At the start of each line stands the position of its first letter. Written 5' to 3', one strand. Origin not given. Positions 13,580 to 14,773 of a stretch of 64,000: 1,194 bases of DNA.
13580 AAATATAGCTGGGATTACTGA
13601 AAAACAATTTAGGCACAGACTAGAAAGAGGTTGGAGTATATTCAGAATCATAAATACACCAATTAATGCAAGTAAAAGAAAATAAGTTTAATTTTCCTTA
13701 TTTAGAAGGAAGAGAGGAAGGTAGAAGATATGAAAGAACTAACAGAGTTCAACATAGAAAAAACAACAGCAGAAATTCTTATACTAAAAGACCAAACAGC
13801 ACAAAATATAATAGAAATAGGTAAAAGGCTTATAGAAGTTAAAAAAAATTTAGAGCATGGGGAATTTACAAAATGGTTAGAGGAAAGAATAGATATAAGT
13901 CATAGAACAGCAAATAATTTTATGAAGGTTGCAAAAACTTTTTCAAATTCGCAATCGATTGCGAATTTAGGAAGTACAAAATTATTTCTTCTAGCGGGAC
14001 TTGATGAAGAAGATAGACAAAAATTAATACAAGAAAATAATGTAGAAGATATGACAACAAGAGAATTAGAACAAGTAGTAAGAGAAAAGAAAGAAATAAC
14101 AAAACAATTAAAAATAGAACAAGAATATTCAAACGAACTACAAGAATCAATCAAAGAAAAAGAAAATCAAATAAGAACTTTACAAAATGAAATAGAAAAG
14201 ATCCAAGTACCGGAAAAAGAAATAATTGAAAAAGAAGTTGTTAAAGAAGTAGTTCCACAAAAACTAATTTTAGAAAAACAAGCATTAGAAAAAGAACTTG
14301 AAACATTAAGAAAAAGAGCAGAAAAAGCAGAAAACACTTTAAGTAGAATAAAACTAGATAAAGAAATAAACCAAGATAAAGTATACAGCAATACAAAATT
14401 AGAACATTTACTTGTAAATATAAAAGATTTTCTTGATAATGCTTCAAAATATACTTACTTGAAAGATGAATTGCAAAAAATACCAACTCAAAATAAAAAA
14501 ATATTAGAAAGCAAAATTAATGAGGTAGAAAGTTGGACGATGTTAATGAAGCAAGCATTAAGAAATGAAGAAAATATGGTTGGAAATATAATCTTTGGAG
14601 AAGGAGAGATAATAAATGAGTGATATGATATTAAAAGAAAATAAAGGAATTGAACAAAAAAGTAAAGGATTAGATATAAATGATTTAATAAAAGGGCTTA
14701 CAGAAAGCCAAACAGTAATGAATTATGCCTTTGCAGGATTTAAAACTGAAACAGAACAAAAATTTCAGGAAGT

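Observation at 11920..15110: A 3.1-kb self-promoted six-gene block splits the tail chaperone genes from the tape measure gene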

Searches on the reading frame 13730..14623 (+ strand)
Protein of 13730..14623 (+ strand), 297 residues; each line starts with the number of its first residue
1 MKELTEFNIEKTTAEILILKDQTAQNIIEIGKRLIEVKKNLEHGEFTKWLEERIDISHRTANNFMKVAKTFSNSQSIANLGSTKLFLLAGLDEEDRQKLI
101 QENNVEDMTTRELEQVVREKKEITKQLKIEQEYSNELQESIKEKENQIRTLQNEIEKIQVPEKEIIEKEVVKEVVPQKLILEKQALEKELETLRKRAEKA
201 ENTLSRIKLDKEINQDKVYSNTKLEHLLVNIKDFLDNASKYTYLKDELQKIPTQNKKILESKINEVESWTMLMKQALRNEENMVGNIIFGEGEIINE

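Call 3: search_protein_families(library=pfam, proteins=[window:13730-14623:+], max_evalue=0.1)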
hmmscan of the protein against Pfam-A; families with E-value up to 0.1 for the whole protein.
window:13730-14623:+ (297 aa): 1 family
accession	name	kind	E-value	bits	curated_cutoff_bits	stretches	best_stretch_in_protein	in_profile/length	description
PF11300.13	DUF3102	-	3.4e-25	89.2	24.4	1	13-120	7-129/129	Protein of unknown function (DUF3102)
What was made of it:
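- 13730..14623 (+): b5: a 297-aa DUF3102 protein. It has an N-terminal helical domain resembling the ParB/Spo0J/Noc DNA-binding domain, followed by a long coiled coil. PF11300 E 3e-25 (call 3).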

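Call 4: search_protein_families(library=phrogs, proteins=[window:13730-14623:+], max_evalue=0.01)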
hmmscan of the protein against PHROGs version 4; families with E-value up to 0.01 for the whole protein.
window:13730-14623:+ (297 aa): 7 families
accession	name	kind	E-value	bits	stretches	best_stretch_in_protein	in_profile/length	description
phrog_15609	-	unknown function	3.7e-37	129.4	1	8-210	8-202/316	-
phrog_1733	-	unknown function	2.2e-34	120.2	1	9-287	10-304/305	-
phrog_1748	-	unknown function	4.7e-22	79.5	1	11-213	50-250/302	-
phrog_6146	-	unknown function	5.2e-14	53.6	1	22-158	50-196/197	-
phrog_11916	-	unknown function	5.4e-14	53.5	1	37-134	4-100/107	-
phrog_4571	-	unknown function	2.9e-07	31.6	1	9-213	11-223/289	-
phrog_26472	-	unknown function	0.00064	20.4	1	65-93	1-29/31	-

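Call 21: search_protein_families(library=padloc, proteins=[window:13730-14623:+], max_evalue=0.01)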
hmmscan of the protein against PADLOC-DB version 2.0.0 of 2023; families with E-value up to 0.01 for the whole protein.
window:13730-14623:+ (297 aa): 0 families

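Call 24: search_solved_structures(query=window:13730-14623:+, max_evalue=1, show_alignments=2)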
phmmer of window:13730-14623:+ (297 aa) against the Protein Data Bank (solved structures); distinct sequences matched with E-value up to 1: 0.

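Call 26: find_related_loci(query=window:13730-14623:+, collection=viral_contigs, flank=8000)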
Query window:13730-14623:+ (297 aa) in viral_contigs; peptide patterns used: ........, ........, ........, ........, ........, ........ (x = any residue, [..] = any of these).
15 stretches matched a pattern; 7 encode a relative of the query (tblastn E <= 1e-3); 7 distinct loci.
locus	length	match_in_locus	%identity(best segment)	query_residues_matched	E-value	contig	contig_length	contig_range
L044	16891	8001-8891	79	1-297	3e-149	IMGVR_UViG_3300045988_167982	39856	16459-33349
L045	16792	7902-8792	78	1-297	2e-148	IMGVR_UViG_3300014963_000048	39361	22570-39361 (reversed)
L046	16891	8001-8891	78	1-297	2e-148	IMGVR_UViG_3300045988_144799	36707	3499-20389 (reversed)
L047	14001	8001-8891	79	1-297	2e-143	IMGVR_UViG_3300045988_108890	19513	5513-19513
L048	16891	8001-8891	73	1-297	6e-138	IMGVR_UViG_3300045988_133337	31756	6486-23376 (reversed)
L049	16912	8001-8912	63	1-297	8e-120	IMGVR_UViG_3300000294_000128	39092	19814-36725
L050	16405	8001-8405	38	1-120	2e-24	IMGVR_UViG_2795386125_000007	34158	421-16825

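Call 27: find_homologous_proteins(query=window:13730-14623:+, max_evalue=0.00001)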
Query window:13730-14623:+ (297 aa): 533 proteins with E <= 0.00001 among 3496 candidates; the best 120 are listed.
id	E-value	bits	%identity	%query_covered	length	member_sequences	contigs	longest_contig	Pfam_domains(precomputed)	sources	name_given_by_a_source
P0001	2.0e-167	573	97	100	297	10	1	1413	PF11300.14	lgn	-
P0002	1.4e-156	538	91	100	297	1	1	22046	PF11300.14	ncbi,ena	-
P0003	2.4e-156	537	91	100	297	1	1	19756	PF11300.14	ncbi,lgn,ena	-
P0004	5.4e-156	536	90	100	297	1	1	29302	PF11300.14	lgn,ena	-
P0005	1.1e-155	535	90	100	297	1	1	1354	PF11300.14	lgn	-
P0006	1.2e-155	535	90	100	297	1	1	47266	PF11300.14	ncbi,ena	-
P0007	5.5e-155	532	89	100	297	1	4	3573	PF11300.14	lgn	-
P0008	6.2e-155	532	89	100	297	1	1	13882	PF11300.14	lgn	-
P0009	1.6e-154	531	89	100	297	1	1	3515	PF11300.14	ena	-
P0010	2.1e-154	531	89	100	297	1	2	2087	PF11300.14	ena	-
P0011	8.5e-154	529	88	100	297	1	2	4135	PF11300.14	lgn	-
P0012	1.3e-153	528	89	100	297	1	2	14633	PF11300.14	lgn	-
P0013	1.5e-152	524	88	100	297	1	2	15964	PF11300.14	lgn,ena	-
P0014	5.6e-152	523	88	100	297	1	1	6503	PF11300.14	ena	-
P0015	3.2e-151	520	87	100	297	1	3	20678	PF11300.14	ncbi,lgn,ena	-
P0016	4.5e-151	520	88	100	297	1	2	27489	PF11300.14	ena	-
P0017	5.5e-151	519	87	100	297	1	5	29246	PF11300.14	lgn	-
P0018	2.3e-150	517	87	100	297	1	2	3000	PF11300.14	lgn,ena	-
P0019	4.2e-149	513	86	100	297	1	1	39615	PF11300.14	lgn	-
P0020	1.6e-148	511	84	100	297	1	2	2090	PF11300.14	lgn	-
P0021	1.4e-146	505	84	100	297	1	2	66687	PF11300.14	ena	-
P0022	3.0e-144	497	84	100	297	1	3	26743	PF11300.14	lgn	-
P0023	6.3e-144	496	81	100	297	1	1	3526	PF11300.14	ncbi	-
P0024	1.1e-143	495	83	100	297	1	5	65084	PF11300.14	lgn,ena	-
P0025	4.6e-143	493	83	100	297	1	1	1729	PF11300.14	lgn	-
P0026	4.7e-143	493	82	99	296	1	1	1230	PF11300.14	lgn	-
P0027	7.2e-143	493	81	100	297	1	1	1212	PF11300.14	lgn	-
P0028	9.3e-143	492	83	100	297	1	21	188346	PF11300.14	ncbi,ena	-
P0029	1.6e-142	492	82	100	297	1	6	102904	PF11300.14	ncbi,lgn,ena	-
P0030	2.6e-142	491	80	100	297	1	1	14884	PF11300.14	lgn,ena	-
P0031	1.3e-141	489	81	100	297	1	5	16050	PF11300.14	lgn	-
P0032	2.5e-141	488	82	100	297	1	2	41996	PF11300.14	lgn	-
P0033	3.2e-141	487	82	100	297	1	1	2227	PF11300.14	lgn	-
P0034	8.3e-141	486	81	100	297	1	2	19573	PF11300.14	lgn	-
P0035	8.5e-141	486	80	100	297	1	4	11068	PF11300.14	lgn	-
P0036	8.8e-141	486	82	100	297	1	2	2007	PF11300.14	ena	-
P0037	1.3e-140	485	82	100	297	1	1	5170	PF11300.14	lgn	-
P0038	1.7e-140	485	82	100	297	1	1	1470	PF11300.14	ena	-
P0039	4.1e-140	484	80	100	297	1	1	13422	PF11300.14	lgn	-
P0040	8.5e-140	483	81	100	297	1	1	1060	PF11300.14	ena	-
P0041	1.3e-139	482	81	100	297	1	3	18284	PF11300.14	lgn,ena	-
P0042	2.0e-139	482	81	100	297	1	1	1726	PF11300.14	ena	-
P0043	5.4e-139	480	79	100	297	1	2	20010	PF11300.14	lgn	-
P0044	5.5e-139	480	79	100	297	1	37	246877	PF11300.14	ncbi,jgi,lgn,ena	jgi:hypothetical protein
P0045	5.9e-139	480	80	100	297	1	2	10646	PF11300.14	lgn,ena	-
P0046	7.9e-139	480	78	100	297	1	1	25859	PF11300.14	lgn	-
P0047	8.6e-139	479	81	100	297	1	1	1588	PF11300.14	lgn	-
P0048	1.0e-138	479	78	100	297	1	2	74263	PF11300.14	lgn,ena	-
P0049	1.3e-138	479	79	100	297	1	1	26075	PF11300.14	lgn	-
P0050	1.4e-138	479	80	100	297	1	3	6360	PF11300.14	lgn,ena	-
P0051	1.7e-138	478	78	100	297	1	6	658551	PF11300.14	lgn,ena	-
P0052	1.8e-138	478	79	100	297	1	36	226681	PF11300.14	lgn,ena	-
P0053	1.8e-138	478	78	100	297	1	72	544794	PF11300.14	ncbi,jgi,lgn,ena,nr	jgi:hypothetical protein|nr:MAG TPA: Protein of unknown function (DUF3102) [Caudoviricetes sp.] DAV6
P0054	2.5e-138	478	78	100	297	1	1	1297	PF11300.14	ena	-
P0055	2.6e-138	478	80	100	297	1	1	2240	PF11300.14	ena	-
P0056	2.6e-138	478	78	100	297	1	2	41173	PF11300.14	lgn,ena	-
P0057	2.7e-138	478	78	100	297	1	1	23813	PF11300.14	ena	-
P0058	3.0e-138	478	80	100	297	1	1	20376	PF11300.14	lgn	-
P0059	3.4e-138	477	80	100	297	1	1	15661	PF11300.14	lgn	-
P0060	4.0e-138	477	79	100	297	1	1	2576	PF11300.14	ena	-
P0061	5.4e-138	477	80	100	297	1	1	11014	PF11300.14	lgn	-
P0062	5.4e-138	477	80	100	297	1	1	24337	PF11300.14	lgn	-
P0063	5.6e-138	477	78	100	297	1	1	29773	PF11300.14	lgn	-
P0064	6.1e-138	477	78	100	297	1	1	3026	PF11300.14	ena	-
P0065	6.2e-138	477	80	100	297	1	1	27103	PF11300.14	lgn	-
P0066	7.2e-138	476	79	100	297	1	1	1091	PF11300.14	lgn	-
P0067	9.8e-138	476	79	100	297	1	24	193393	PF11300.14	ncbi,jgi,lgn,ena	jgi:hypothetical protein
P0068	1.2e-137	476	80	100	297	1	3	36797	PF11300.14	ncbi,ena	-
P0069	2.2e-137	475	79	100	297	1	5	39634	PF11300.14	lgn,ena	-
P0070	2.3e-137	475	79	100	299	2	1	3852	PF11300.14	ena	-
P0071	2.6e-137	475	80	100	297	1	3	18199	PF11300.14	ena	-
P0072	2.9e-137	474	79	100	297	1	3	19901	PF11300.14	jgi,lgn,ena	jgi:hypothetical protein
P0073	4.4e-137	474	79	100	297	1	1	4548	PF11300.14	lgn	-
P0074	9.2e-137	473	78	100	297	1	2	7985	PF11300.14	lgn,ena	-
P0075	1.3e-136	472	79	100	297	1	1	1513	PF11300.14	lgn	-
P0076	1.3e-136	472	80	99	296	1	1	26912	PF11300.14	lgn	-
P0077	1.3e-136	472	79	100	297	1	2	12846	PF11300.14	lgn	-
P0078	1.5e-136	472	79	100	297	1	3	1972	PF11300.14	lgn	-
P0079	2.9e-136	471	79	100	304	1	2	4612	PF11300.14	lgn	-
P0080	3.4e-136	471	78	100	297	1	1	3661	PF11300.14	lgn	-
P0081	3.4e-136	471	79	100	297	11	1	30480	PF11300.14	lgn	-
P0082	4.6e-136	470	78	100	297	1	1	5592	PF11300.14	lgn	-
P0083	5.7e-136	470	78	100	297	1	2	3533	PF11300.14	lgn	-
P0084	1.1e-135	469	80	99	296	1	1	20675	PF11300.14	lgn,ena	-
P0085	1.7e-135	469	78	100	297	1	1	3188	PF11300.14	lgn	-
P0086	2.1e-135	468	79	100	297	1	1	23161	PF11300.14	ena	-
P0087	2.7e-135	468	79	100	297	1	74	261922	PF11300.14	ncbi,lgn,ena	-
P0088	3.9e-135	467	79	100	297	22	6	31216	PF11300.14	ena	-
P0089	6.5e-135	467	78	100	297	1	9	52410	PF11300.14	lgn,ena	-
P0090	7.9e-135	466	78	100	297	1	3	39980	PF11300.14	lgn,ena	-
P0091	8.6e-135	466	78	100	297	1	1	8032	PF11300.14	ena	-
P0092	8.6e-135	466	78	100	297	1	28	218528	PF11300.14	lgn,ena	-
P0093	9.6e-135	466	78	100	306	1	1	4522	PF11300.14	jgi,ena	jgi:hypothetical protein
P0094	1.1e-134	466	78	100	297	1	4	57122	PF11300.14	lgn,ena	-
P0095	1.2e-134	466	78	100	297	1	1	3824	PF11300.14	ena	-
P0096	1.3e-134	466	78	100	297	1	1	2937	PF11300.14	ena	-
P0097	1.3e-134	466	78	100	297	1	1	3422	PF11300.14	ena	-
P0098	1.7e-134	465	79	99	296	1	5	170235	PF11300.14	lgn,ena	-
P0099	1.7e-134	465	78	100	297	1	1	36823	PF11300.14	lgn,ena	-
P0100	1.8e-134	465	78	100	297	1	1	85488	PF11300.14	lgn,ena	-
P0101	1.8e-134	465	78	100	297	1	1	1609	PF11300.14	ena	-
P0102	1.9e-134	465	78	100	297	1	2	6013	PF11300.14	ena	-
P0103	1.9e-134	465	78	100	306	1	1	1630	PF11300.14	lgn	-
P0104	2.1e-134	465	79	99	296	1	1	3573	PF11300.14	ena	-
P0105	2.2e-134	465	78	100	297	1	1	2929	PF11300.14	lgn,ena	-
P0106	2.2e-134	465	78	100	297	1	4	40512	PF11300.14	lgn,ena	-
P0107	2.6e-134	465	78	100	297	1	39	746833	PF11300.14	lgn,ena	-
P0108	2.9e-134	465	78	100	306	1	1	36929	PF11300.14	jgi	jgi:hypothetical protein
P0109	3.1e-134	464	78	100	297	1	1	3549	PF11300.14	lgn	-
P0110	3.2e-134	464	78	100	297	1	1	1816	PF11300.14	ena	-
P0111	3.3e-134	464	79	99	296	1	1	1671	PF11300.14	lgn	-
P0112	3.4e-134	464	78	100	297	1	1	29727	PF11300.14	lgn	-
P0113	3.6e-134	464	78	100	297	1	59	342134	PF11300.14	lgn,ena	-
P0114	4.3e-134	464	78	100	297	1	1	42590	PF11300.14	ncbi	-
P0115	4.8e-134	464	78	100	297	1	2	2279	PF11300.14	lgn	-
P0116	5.4e-134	464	78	100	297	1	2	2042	PF11300.14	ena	-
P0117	7.1e-134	463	78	100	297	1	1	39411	PF11300.14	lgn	-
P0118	7.2e-134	463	79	99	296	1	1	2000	PF11300.14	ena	-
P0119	1.6e-133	462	77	100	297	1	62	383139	PF11300.14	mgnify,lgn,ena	mgnify:CR=1 FL=1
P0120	1.8e-133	462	77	100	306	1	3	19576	PF11300.14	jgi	jgi:hypothetical protein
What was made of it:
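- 13730..14623 (+): More than 500 close homologues exist (call 27).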

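Call 31: search_protein_families(library=phrogs, proteins=[L044:6415-6951:+, L044:7315-7557:+, L044:7547-7831:+, L044:7831-8013:+, L044:9374-9658:+, L044:9879-13229:+, L049:5548-6186:+, L049:6249-7130:+, L049:9406-9906:+, L049:9899-10468:+], max_evalue=0.001)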
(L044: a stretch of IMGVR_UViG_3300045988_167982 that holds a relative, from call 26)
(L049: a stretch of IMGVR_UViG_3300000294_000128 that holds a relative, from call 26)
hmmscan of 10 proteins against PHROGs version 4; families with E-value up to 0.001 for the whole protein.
L044:6415-6951:+ (178 aa): 1 family
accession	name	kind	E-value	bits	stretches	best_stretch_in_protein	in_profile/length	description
phrog_14435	-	unknown function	0.00058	21.1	1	12-75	5-72/128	-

L044:7315-7557:+ (80 aa): 0 families

L044:7547-7831:+ (94 aa): 0 families

L044:7831-8013:+ (60 aa): 0 families

L044:9374-9658:+ (94 aa): 1 family
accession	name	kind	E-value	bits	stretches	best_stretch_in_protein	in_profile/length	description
phrog_5802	-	unknown function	0.00018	22.6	1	7-92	14-99/119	-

L044:9879-13229:+ (1116 aa): 22 families
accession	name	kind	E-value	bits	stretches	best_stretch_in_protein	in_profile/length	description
phrog_1293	-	tail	8.6e-132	442.3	1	9-970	11-919/1424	tail length tape measure protein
phrog_17321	-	unknown function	1.5e-124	418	1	133-603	49-531/1484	-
phrog_13339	-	tail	3.6e-119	400.2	2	95-366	6-281/2156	tail length tape measure protein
phrog_1272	-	tail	3.1e-64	218.4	1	7-819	78-787/1606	tail length tape measure protein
phrog_1533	-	tail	3.3e-59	201.6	1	5-876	6-840/1688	tail length tape measure protein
phrog_4704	-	tail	2.9e-55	189.1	1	8-372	12-406/625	tail length tape measure protein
phrog_991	-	tail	3.5e-52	178.4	1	10-1108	72-910/1966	tail length tape measure protein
phrog_5218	-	unknown function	7.1e-52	177.9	2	89-974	144-1003/1599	-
phrog_17594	-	tail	1.7e-51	176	2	151-368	156-373/1582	tail length tape measure protein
phrog_28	-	tail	3.5e-50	172.6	1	17-1025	135-987/1228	tail length tape measure protein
phrog_23108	-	tail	6.9e-44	150.8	2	165-367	441-645/1552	tail length tape measure protein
phrog_167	-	tail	4.5e-39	135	2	86-666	200-711/1555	tail length tape measure protein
phrog_14441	-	tail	3e-31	110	1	157-328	62-233/241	tail length tape measure protein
phrog_30543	-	tail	7.7e-15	54.8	2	157-354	52-255/1167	tail length tape measure protein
phrog_58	-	tail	5.3e-11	42.6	1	1-674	169-656/1544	tail length tape measure protein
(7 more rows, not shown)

L049:5548-6186:+ (212 aa): 1 family
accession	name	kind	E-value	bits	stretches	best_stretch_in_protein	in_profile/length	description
phrog_3099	-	unknown function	1.1e-32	114.4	1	51-210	10-166/171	-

L049:6249-7130:+ (293 aa): 1 family
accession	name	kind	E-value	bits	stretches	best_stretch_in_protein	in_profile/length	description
phrog_9605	-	unknown function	1.7e-05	25.2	1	199-293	226-332/333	-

L049:9406-9906:+ (166 aa): 0 families

L049:9899-10468:+ (189 aa): 1 family
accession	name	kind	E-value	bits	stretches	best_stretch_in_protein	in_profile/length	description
phrog_706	-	unknown function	3.6e-33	116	1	3-181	7-197/201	-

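Call 32: find_encoding_contigs(protein=P0053, flank=8000, max_places=6)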
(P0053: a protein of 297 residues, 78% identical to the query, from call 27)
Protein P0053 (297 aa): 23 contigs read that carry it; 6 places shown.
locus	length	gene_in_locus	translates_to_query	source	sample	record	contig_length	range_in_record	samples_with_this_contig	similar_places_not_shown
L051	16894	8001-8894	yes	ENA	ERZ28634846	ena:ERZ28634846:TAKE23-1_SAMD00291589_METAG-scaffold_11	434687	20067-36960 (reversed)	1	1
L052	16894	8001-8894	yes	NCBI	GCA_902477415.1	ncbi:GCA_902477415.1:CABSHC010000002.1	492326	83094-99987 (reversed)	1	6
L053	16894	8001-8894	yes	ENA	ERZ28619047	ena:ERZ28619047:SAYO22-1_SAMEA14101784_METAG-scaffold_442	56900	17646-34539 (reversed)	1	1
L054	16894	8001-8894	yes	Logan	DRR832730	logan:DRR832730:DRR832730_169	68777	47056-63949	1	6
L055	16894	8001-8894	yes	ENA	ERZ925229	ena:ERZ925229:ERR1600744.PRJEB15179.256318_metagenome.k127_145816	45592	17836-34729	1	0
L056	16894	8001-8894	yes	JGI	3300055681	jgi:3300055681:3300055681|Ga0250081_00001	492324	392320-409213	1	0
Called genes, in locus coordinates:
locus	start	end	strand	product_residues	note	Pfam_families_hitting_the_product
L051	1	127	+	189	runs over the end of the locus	-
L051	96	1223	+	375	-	PF20441:TerL_nuclease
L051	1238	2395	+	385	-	PF04860:Phage_portal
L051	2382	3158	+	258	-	PF00574:CLP_protease, PF01972:SDH_protease (weak), PF25145:NfeD1b_N (faint)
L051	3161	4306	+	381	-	PF05065:Phage_capsid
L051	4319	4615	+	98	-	-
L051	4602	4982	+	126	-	-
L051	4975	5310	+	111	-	-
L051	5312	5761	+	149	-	-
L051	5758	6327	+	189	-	-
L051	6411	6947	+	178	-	-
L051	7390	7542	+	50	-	-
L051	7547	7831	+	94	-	-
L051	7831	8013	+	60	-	-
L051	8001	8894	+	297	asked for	PF11300:DUF3102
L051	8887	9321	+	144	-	PF10552:ORF6C (weak)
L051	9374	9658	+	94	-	-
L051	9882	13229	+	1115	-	PF10145:PhageMin_Tail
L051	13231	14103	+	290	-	PF16774:Dit_N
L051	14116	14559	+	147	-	-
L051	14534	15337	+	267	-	-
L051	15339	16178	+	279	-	-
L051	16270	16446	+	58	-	-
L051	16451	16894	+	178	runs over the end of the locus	-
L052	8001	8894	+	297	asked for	PF11300:DUF3102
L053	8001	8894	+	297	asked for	PF11300:DUF3102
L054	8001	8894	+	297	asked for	PF11300:DUF3102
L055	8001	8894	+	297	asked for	PF11300:DUF3102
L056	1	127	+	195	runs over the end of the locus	-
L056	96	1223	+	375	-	PF20441:TerL_nuclease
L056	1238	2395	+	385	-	PF04860:Phage_portal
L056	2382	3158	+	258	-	PF00574:CLP_protease, PF01972:SDH_protease (weak), PF25145:NfeD1b_N (faint)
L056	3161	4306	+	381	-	PF05065:Phage_capsid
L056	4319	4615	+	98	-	-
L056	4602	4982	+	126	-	-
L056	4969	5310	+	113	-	-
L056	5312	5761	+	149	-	-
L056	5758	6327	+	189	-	-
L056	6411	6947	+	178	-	-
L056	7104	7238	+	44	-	-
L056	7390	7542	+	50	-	-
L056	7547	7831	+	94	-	-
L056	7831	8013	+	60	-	-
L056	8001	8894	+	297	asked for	PF11300:DUF3102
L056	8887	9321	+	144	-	-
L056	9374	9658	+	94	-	-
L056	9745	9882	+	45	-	-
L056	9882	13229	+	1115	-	PF10145:PhageMin_Tail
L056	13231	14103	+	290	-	PF16774:Dit_N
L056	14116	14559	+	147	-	-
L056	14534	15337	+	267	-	-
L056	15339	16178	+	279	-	-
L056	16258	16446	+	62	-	-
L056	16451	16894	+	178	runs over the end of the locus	-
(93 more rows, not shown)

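Call 43: search_protein_representatives(protein=window:13730-14623:+)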
Query: 297 residues. Proteins with E-value up to 0.001 (for the whole library): 7344; up to 1e-10: 1507; up to 1e-30: 25. The best 150 are listed.
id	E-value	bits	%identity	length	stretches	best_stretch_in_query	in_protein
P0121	2.3e-118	410.8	69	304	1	1-297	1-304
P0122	5.1e-56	206.5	53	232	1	65-293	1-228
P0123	3.5e-55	203.8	45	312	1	37-297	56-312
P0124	1.2e-51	192.2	57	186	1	1-187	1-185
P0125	1.7e-39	152.4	39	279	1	8-276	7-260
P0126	2.8e-37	145.1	39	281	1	1-280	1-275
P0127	4.2e-36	141.3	37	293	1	8-295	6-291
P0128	1.7e-35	139.3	47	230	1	9-196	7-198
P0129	5.7e-35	137.6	34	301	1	3-275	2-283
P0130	1.2e-34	136.5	39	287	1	2-279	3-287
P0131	3.3e-33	131.8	35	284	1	7-277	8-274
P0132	5.1e-33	131.2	36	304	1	1-284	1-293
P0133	5.8e-33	131.0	45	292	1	1-214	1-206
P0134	6.3e-33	130.9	42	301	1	7-224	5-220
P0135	6.6e-33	130.8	41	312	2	1-140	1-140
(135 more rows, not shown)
